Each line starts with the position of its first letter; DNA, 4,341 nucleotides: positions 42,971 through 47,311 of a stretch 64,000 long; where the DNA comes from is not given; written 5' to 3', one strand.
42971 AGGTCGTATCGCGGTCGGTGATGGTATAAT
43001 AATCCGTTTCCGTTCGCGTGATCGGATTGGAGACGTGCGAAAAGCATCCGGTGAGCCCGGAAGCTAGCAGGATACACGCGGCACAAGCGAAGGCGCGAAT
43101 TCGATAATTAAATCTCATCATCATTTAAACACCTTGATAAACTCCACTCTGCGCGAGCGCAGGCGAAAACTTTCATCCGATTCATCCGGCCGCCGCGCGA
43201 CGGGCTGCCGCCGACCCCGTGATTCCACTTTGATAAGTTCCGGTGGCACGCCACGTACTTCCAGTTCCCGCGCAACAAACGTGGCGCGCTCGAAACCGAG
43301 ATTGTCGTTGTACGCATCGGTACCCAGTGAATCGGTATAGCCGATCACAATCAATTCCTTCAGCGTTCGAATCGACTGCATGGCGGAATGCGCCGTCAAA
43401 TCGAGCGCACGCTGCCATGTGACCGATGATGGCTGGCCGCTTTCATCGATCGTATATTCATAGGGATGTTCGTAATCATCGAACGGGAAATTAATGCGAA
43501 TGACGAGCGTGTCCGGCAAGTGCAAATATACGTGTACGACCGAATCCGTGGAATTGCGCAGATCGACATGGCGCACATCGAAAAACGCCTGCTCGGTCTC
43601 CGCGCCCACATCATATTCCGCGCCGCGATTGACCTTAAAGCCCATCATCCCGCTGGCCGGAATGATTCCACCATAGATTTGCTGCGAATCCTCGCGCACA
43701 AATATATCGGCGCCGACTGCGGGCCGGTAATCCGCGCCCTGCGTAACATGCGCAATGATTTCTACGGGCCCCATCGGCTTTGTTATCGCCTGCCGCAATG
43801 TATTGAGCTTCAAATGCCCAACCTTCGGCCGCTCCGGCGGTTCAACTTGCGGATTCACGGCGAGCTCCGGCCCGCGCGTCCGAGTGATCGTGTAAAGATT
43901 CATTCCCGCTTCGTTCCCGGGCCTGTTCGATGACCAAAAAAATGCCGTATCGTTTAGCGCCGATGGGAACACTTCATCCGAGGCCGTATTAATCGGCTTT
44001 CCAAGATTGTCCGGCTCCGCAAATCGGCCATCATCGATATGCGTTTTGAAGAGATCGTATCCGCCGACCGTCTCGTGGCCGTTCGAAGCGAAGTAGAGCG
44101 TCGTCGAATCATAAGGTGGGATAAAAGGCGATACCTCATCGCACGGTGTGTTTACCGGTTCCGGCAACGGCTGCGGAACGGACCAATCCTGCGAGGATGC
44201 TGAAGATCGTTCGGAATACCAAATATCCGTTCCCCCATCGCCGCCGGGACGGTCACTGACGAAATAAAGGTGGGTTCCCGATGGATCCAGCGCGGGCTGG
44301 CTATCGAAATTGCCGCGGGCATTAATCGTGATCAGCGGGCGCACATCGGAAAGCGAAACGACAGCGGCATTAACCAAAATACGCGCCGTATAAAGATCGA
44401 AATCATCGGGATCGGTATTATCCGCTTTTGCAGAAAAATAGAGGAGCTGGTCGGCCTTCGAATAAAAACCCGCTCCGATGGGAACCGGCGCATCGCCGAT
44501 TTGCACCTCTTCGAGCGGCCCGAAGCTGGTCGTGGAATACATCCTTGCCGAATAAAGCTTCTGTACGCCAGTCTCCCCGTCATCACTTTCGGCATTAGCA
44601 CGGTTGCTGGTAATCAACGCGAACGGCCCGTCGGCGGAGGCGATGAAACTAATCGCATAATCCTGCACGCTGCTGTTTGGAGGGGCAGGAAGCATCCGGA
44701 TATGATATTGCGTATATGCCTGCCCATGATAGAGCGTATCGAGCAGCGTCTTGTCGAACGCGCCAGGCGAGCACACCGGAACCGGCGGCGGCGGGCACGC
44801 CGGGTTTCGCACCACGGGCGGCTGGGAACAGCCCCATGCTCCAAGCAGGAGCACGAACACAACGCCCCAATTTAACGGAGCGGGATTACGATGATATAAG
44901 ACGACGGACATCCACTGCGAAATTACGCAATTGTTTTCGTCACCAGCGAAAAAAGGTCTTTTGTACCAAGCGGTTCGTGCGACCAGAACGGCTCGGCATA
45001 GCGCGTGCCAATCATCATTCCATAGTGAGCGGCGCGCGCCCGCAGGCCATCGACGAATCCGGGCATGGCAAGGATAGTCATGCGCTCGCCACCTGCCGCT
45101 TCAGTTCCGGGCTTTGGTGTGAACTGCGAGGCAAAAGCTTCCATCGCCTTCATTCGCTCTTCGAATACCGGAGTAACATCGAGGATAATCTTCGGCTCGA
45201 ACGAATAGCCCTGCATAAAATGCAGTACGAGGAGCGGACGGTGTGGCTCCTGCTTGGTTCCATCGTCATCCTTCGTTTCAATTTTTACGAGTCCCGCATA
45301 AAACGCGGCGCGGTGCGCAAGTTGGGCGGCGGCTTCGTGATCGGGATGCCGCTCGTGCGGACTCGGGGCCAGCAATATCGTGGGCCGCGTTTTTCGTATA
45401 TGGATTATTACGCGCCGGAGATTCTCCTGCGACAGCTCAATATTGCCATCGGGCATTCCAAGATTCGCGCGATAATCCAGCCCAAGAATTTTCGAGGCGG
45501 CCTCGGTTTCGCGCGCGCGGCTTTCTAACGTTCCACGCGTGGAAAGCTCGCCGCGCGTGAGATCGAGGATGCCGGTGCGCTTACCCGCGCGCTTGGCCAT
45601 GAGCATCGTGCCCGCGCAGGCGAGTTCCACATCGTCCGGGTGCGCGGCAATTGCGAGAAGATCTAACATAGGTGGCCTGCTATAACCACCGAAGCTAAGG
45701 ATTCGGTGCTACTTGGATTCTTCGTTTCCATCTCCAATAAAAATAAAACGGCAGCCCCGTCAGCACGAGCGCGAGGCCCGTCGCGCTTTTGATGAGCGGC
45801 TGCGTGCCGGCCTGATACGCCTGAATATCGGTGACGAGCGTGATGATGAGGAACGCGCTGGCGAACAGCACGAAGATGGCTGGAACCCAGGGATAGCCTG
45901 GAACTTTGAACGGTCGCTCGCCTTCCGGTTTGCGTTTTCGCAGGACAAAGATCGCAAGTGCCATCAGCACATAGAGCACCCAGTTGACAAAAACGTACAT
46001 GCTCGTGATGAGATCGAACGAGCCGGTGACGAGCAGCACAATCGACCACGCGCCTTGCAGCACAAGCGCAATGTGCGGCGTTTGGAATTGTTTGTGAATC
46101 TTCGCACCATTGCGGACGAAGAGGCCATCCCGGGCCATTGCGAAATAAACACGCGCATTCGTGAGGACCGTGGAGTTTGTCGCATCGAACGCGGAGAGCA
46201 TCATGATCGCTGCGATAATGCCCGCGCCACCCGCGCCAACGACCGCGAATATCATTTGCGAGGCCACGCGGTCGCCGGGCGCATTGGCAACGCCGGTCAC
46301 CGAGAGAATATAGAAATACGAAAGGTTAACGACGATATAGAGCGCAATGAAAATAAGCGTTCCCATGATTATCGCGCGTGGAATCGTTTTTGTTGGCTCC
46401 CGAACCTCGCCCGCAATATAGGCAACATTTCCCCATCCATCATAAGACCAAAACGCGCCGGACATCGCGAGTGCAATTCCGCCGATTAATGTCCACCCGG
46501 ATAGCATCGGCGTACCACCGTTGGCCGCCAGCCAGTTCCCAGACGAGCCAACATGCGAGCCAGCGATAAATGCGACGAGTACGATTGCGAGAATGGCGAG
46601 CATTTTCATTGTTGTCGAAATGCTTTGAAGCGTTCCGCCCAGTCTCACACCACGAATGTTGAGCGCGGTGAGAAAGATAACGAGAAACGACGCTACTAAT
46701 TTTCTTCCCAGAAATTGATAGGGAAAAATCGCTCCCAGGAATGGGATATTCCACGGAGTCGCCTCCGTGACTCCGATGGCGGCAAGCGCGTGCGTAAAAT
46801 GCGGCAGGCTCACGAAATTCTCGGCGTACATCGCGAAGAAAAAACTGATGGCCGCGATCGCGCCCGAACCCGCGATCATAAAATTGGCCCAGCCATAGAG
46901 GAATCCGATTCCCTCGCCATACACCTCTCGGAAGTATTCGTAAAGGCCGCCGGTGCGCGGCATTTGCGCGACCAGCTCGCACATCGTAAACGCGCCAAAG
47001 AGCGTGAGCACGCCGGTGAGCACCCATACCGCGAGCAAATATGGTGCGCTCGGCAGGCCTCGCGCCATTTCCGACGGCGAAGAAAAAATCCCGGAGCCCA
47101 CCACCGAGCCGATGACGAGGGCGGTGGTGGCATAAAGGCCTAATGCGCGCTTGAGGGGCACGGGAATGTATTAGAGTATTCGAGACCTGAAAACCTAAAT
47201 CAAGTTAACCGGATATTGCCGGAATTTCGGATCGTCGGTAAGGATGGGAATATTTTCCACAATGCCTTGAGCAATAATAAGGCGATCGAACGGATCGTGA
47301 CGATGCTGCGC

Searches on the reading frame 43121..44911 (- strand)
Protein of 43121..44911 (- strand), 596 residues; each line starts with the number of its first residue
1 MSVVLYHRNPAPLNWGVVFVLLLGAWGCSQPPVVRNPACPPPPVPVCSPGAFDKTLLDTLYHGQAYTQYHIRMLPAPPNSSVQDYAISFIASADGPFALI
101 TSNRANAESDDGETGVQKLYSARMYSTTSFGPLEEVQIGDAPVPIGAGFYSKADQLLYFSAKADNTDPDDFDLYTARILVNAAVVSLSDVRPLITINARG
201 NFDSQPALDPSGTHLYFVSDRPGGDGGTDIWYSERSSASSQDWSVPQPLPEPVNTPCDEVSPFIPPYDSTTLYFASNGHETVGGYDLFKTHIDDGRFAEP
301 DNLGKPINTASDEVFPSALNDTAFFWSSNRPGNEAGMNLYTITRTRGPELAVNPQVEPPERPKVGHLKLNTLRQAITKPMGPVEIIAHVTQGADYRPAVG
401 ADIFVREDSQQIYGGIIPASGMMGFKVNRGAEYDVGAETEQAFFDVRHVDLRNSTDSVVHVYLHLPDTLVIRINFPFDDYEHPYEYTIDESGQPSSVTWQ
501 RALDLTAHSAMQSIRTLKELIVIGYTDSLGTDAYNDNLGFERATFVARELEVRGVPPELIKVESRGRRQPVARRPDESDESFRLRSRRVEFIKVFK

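Call 65: search_protein_families(library=pfam, proteins=[window:43121-44911:-], max_evalue=0.00001)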
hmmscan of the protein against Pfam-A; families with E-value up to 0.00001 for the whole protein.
window:43121-44911:- (596 aa): 2 families
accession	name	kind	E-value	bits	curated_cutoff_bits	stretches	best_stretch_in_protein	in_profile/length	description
PF07676.18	PD40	-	6.7e-11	42.3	20.9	0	202-231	10-37/38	WD40-like Beta Propeller Repeat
PF00691.25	OmpA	-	1.6e-09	38.4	27.2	1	509-579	22-93/98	OmpA family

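Call 98: search_protein_families(library=ncbifam, proteins=[window:43121-44911:-], max_evalue=0.01)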
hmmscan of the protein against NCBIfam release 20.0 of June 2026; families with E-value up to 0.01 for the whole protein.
window:43121-44911:- (596 aa): 19 families
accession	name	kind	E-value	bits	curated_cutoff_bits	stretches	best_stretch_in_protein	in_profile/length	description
NF053607.1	CHU_0125_OmpA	equivalog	1.9e-34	119.2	620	2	193-288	266-357/639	CHU_0125 family OmpA-like outer membrane integrity protein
NF052230.1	T9SS_PorE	exception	3.5e-33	114.8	600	2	204-294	282-367/648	PorE family type IX secretion system protein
NF053611.1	YiaD_Gzip_OmpA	equivalog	5.1e-13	49.2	175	1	518-591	134-204/206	YiaD family glycine zipper/OmpA-like lipoprotein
NF045787.1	OmpABordt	equivalog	1.4e-11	44.5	200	1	512-591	112-187/194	outer membrane protein OmpA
NF053612.1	anchor_PA1041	equivalog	2.1e-11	44.2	250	1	517-591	162-233/236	PA1041 family peptidoglycan-binding anchor lipoprotein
NF053585.1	OMP_LP_YfiB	equivalog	5.6e-11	42.6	128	1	517-591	87-158/163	outer membrane lipoprotein YfiB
NF053613.1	OMP_toxin_LptF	equivalog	1e-09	38.4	400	1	518-591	173-243/256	lipotoxin F family OmpA-related lipoprotein LptF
TIGR02802.1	Pal_lipo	equivalog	1.8e-09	37.6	125.35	1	505-591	19-102/104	peptidoglycan-associated lipoprotein Pal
NF008071.1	PRK10808.1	equivalog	3.6e-08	33.2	277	1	519-572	266-319/358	porin OmpA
NF047726.1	AutTranAdhPGAsTpgA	equivalog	7.4e-08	31.9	350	1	513-567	184-238/268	trimeric autotransporter adhesin/peptidogylcan-associated protein TpgA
NF033763.1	exchanger_TraB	exception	1.9e-06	26.2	700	1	510-592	417-496/522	outer membrane exchange protein TraB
NF007804.1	PRK10510.1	equivalog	5.4e-06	25.9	307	1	520-590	146-213/219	OmpA family lipoprotein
TIGR03350.1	type_VI_ompA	equivalog_domain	8.5e-06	25.8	139.8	1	519-590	62-134/137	type VI secretion system protein TssL, long form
NF005999.0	PRK08126.1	subfamily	1e-05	24.6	571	1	519-591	355-428/432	hypothetical protein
TIGR03789.1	pdsO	hypoth_equivalog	4.5e-05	23.2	152.2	1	519-582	172-235/243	sortase-associated OmpA-like protein PdsO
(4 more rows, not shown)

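Call 99: search_protein_families(library=pfam, proteins=[window:43121-44911:-], max_evalue=0.01)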
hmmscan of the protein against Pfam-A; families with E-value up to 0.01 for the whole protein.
window:43121-44911:- (596 aa): 2 families
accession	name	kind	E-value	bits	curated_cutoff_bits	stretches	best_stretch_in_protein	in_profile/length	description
PF07676.18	PD40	-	6.7e-11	42.3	20.9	1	202-231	10-37/38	WD40-like Beta Propeller Repeat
PF00691.25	OmpA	-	1.6e-09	38.4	27.2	1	509-579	22-93/98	OmpA family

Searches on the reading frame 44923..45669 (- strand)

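Call 65: search_protein_families(library=pfam, proteins=[window:44923-45669:-], max_evalue=0.00001)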
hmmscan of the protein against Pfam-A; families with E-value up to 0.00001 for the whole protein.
window:44923-45669:- (248 aa): 1 family
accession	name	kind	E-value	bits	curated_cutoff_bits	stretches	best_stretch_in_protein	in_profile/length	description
PF02585.22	PIG-L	-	2.1e-24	86.9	28.2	1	5-121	1-128/129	GlcNAc-PI de-N-acetylase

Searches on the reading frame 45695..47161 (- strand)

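Call 65: search_protein_families(library=pfam, proteins=[window:45695-47161:-], max_evalue=0.00001)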
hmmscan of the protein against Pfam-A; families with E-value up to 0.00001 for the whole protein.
window:45695-47161:- (488 aa): 2 families
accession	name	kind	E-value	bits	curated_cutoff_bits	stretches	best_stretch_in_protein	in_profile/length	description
PF13520.12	AA_permease_2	-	7.6e-59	200.2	27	1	7-459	1-420/427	Amino acid permease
PF00324.27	AA_permease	-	2.4e-35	122.6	24.6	1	16-476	6-454/470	Amino acid permease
